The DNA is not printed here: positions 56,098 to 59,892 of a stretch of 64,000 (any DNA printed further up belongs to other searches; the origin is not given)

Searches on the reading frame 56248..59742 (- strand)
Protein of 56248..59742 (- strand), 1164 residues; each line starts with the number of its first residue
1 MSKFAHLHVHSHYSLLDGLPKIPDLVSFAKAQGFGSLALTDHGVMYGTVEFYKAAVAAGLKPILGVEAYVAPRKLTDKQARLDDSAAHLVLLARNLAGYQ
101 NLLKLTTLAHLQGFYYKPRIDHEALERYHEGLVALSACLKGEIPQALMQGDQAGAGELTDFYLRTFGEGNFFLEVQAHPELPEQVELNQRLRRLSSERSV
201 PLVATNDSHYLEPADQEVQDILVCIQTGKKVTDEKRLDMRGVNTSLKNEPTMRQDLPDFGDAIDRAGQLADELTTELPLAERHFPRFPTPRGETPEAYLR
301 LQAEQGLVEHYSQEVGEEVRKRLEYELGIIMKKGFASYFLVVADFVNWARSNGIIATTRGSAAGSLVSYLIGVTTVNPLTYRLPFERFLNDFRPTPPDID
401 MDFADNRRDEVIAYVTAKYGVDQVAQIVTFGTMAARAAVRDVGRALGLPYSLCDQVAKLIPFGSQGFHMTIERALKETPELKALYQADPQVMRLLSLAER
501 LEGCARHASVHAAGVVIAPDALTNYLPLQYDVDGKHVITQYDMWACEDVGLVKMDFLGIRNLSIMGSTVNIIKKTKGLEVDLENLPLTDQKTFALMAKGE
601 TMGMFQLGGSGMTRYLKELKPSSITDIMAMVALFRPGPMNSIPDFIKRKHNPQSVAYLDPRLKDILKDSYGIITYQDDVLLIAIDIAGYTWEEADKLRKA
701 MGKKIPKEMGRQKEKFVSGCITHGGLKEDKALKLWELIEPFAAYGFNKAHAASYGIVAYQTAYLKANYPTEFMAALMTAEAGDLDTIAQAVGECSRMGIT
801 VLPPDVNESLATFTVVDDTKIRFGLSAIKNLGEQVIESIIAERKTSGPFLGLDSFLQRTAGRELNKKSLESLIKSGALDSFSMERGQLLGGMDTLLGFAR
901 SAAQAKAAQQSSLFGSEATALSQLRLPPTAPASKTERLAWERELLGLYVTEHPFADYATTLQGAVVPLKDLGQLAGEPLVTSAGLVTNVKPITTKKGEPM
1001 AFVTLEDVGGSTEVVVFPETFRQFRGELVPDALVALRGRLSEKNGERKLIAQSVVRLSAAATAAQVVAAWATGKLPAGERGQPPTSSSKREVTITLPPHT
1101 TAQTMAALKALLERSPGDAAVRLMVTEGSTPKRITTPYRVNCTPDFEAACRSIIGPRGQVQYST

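Call 38: search_protein_families(library=pfam, proteins=[window:56248-59742:-], max_evalue=0.00001)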
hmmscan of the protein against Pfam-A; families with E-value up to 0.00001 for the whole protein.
window:56248-59742:- (1164 aa): 5 families
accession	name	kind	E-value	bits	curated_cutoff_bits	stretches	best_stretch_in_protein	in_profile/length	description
PF07733.18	DNA_pol3_alpha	-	4.1e-98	328.6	23.9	1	298-558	2-260/260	Bacterial DNA polymerase III alpha NTPase domain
PF02811.25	PHP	-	2.6e-55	187.7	26.4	1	6-178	1-164/164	PHP domain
PF17657.6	DNA_pol3_finger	-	8.6e-55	185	22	1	561-723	1-165/166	Bacterial DNA polymerase III alpha subunit finger domain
PF14579.12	HHH_6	-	2.1e-30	105.2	25.6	1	798-888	1-90/90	Helix-hairpin-helix motif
PF01336.31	tRNA_anti-codon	-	2.5e-11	43.8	27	1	980-1054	1-72/75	OB-fold nucleic acid binding domain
